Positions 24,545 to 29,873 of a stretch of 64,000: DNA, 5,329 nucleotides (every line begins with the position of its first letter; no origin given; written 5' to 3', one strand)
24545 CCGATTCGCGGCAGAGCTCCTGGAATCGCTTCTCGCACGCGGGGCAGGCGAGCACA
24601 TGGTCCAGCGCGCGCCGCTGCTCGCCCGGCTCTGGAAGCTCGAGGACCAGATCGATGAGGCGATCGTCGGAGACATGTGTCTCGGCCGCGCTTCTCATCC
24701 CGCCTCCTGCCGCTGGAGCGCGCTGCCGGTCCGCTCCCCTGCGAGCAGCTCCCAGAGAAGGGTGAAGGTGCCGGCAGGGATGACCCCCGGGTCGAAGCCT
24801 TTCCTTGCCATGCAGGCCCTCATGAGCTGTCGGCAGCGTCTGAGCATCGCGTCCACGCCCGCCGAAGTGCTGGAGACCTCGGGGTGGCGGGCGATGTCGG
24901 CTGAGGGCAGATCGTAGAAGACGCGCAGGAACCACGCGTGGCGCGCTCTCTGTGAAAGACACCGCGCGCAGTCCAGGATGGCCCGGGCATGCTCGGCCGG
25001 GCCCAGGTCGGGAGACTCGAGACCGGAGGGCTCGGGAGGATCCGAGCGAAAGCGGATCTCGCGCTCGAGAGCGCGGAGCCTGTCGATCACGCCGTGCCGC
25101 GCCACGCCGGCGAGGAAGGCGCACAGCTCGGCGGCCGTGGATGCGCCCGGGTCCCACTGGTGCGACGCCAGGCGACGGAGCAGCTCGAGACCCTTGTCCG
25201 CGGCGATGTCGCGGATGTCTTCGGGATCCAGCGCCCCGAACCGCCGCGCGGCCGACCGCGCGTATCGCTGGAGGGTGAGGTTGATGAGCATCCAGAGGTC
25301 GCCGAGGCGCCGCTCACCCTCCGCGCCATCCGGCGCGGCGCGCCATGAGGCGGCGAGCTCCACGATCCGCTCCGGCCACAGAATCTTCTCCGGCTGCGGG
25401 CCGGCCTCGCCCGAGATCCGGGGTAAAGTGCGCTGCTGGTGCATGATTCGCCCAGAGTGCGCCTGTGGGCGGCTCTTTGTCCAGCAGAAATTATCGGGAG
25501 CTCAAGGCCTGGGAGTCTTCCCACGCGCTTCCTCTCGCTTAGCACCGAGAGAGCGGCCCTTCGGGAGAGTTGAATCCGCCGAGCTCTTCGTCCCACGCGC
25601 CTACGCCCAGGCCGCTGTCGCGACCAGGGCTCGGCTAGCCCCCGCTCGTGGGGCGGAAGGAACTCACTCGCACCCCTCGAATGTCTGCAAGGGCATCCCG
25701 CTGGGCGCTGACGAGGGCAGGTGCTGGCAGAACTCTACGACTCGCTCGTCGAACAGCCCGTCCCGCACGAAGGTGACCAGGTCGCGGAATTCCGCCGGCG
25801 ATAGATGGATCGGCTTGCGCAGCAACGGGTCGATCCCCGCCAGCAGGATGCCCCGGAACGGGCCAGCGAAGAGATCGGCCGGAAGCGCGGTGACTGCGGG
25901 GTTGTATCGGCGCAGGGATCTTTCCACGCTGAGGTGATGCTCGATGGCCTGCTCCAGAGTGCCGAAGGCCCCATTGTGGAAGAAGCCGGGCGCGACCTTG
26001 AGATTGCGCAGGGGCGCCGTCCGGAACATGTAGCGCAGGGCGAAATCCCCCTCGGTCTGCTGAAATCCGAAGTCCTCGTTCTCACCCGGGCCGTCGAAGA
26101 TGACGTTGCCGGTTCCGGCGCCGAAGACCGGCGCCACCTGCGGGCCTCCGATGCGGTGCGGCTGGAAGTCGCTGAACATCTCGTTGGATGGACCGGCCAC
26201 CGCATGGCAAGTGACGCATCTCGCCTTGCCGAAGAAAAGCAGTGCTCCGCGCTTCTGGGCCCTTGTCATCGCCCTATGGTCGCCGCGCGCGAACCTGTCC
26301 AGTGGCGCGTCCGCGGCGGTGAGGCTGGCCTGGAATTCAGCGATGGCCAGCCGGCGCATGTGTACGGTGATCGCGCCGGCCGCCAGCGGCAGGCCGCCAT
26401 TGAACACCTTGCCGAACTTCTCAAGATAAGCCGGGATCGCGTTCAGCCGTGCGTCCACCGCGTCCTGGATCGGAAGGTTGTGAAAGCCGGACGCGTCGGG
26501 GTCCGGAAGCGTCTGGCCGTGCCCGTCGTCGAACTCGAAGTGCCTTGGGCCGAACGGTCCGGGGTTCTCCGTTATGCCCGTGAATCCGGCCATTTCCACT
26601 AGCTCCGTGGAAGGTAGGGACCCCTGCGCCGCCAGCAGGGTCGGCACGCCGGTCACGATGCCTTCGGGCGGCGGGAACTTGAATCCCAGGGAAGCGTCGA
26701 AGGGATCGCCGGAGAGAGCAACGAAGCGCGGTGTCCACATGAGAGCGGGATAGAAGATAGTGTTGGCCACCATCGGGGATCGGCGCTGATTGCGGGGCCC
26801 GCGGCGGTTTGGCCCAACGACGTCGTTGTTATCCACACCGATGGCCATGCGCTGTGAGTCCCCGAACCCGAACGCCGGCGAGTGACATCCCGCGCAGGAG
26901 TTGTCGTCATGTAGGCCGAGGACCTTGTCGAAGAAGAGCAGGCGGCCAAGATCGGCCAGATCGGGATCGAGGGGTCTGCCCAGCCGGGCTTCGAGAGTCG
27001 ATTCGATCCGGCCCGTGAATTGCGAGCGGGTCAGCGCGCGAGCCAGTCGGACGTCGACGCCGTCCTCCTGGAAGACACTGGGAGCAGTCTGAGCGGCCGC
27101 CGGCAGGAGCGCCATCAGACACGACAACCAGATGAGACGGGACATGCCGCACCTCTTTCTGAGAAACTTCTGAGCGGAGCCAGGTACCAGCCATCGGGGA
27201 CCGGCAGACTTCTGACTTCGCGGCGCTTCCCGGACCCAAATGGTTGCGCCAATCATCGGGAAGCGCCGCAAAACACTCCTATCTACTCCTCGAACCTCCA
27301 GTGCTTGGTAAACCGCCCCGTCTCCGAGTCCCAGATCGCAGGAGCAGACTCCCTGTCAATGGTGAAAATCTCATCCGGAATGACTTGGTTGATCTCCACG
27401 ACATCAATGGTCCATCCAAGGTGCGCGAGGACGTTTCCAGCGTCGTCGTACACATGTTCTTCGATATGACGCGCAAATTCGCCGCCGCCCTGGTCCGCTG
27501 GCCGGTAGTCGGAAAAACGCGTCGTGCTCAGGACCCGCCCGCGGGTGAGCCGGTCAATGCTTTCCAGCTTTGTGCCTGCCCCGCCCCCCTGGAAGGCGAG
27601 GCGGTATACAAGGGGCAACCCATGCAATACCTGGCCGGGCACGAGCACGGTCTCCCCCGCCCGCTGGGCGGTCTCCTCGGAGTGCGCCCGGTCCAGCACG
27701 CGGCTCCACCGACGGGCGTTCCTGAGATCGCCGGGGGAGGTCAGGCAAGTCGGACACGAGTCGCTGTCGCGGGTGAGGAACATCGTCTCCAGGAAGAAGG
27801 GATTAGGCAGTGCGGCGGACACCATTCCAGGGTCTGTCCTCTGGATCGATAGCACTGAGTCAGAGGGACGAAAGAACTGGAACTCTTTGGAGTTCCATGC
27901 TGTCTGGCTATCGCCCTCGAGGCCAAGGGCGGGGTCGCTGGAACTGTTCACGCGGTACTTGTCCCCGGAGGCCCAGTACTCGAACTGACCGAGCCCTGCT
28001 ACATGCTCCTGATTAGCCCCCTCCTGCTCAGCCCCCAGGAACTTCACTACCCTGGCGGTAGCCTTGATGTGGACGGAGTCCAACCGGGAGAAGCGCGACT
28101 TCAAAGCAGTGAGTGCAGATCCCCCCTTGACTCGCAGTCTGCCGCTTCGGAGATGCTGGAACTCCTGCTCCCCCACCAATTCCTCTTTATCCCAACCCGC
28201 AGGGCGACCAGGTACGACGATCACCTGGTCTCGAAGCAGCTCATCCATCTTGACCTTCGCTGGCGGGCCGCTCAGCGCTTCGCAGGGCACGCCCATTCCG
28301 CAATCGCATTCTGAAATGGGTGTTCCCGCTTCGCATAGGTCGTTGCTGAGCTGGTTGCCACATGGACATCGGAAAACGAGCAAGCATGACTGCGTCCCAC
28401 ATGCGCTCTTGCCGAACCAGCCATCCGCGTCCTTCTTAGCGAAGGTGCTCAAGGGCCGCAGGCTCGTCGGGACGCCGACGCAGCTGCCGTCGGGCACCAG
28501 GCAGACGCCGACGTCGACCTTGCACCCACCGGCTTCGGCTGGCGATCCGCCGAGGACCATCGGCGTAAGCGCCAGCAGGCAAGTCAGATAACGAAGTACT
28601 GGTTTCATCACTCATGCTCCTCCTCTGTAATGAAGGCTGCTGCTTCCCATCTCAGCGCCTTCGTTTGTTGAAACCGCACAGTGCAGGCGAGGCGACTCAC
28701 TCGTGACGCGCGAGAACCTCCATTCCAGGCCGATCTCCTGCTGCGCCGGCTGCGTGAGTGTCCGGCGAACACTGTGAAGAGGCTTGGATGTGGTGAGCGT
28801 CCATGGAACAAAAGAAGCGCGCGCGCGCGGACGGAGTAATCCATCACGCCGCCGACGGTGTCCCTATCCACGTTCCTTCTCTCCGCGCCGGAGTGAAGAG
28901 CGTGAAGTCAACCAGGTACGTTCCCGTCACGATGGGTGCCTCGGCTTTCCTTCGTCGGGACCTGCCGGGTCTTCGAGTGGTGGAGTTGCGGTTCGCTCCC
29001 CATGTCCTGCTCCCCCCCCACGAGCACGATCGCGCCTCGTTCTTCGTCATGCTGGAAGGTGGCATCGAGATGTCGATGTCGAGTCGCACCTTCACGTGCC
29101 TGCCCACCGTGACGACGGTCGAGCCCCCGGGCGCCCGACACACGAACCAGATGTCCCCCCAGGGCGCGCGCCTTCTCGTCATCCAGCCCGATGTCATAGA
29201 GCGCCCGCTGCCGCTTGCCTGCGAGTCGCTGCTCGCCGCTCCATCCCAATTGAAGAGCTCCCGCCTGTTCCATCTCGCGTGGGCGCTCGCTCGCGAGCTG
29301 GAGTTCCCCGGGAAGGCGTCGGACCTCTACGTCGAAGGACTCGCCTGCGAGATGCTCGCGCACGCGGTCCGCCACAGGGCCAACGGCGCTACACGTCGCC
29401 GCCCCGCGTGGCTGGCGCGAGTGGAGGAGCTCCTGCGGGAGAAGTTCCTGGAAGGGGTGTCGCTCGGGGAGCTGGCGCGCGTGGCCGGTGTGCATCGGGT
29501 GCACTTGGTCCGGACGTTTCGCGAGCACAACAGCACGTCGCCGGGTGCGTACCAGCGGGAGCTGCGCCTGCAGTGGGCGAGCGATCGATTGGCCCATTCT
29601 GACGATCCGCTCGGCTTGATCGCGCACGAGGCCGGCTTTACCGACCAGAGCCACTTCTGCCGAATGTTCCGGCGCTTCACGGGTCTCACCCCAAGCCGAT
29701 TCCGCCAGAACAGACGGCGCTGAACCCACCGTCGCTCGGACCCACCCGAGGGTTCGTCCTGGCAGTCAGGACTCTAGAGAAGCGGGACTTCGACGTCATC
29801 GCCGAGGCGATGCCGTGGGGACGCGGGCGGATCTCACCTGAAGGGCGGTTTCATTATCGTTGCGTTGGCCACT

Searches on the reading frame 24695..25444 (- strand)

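Call 67: search_protein_families(library=ncbifam, proteins=[window:24695-25444:-], max_evalue=0.00001)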
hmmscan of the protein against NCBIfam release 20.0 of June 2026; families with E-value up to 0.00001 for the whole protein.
window:24695-25444:- (249 aa): 3 families
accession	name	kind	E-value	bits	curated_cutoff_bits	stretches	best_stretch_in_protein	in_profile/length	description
NF009173.0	PRK12520.1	equivalog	3.2e-06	27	255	0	158-217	127-184/191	RNA polymerase sigma factor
TIGR02943.1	Sig70_famx1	hypoth_equivalog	4.5e-06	26.6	162.2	0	157-218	126-185/188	RNA polymerase sigma-70 factor, TIGR02943 family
NF004113.0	PRK05602.1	equivalog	1e-05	25.3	208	0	52-215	49-204/211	RNA polymerase sigma factor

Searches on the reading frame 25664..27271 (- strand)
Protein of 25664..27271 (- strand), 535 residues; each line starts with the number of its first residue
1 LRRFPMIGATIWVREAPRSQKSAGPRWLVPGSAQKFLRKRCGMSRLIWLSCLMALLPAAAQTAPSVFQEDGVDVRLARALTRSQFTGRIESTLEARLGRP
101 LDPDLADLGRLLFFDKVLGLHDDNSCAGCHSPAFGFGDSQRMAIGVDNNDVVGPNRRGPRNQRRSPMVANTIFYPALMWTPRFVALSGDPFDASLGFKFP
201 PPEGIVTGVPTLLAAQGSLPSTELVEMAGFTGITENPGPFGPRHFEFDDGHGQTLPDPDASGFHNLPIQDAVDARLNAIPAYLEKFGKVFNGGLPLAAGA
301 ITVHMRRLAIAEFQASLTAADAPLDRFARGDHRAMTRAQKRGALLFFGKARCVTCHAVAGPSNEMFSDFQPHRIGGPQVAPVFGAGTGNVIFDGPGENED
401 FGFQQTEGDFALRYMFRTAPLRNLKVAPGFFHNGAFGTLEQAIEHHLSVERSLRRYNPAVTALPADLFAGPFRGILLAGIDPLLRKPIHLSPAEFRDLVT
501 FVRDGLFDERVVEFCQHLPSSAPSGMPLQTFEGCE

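Call 67: search_protein_families(library=ncbifam, proteins=[window:25664-27271:-], max_evalue=0.00001)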
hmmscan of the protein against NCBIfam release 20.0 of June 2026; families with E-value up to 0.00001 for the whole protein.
window:25664-27271:- (535 aa): 4 families
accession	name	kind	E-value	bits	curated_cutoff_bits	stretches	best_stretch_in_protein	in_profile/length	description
TIGR03981.2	SAM_quin_mod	hypoth_equivalog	1.3e-33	116.5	340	2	306-448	232-360/411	His-Xaa-Ser system-associated MauG-like protein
TIGR03791.1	TTQ_mauG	equivalog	5.3e-29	101.3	443.85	2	271-447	96-245/291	tryptophan tryptophylquinone biosynthesis enzyme MauG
TIGR04039.1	MXAN_0977_Heme2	hypoth_equivalog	5.6e-29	101.3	362.85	2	274-452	110-281/336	MbnH family di-heme enzyme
NF052341.1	hydrazine_gamma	equivalog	2.6e-06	26.6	625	0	329-445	187-310/339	hydrazine synthase subunit gamma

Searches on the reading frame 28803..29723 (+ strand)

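Call 67: search_protein_families(library=ncbifam, proteins=[window:28803-29723:+], max_evalue=0.00001)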
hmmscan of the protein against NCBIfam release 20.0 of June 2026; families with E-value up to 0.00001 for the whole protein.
window:28803-29723:+ (306 aa): 23 families
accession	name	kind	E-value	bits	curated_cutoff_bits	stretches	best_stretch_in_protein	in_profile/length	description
NF047455.1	TF_Staph_AryK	equivalog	1.5e-12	46.6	850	1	197-305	152-260/759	transcriptional regulator AryK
NF010028.0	PRK13503.1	equivalog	3.7e-12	46.2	288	1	188-304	157-273/278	HTH-type transcriptional activator RhaS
NF012144.2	ramA_TF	equivalog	1.1e-11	45.1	180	1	217-303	20-106/108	RamA family antibiotic efflux transcriptional regulator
NF041686.2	ant_diox_reg_AndR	equivalog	3.7e-11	43.2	350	1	178-300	188-317/321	anthranilate 1,2-dioxygenase regulatory protein AndR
NF007243.0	PRK09685.1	equivalog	4.1e-11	42.8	199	1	172-303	170-301/303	transcriptional regulator FeaR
NF007584.0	PRK10219.1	equivalog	5e-11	42.9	174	1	213-302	16-105/107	superoxide response transcriptional regulator SoxS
NF049968.1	QhpR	equivalog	6.3e-11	42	250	1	192-301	175-284/284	AraC-like transcriptional regulator QhpR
NF007633.0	PRK10296.1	equivalog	1.2e-10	41.3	264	1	163-303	133-274/280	transcriptional regulator ChbR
NF006902.0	PRK09393.1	equivalog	2.3e-10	40.2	425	1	201-304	219-322/327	transcriptional regulator FtrA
TIGR02297.1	HpaA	equivalog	2.9e-10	39.9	274.65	1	71-303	37-287/287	4-hydroxyphenylacetate catabolism regulatory protein HpaA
NF049932.1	TranspRegBtr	equivalog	3.9e-10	38.9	900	1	206-306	168-268/531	bacillibactin transport transcriptional regulator Btr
NF007860.0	PRK10572.1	equivalog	4.7e-10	38.8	208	1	170-304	147-285/292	arabinose operon transcriptional regulator AraC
NF040475.1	chlor_reg_RclR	equivalog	5.2e-10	39.1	400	1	221-303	196-278/284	reactive chlorine-specific transcriptional regulator RclR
NF047788.1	TransRegPocR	equivalog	6.5e-10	38.7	500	1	211-304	198-291/296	transcriptional regulator PocR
NF050186.1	TransRegGliRPseudo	equivalog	1.1e-09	38.1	570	1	205-305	238-338/338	AraC family transcriptional regulator GliR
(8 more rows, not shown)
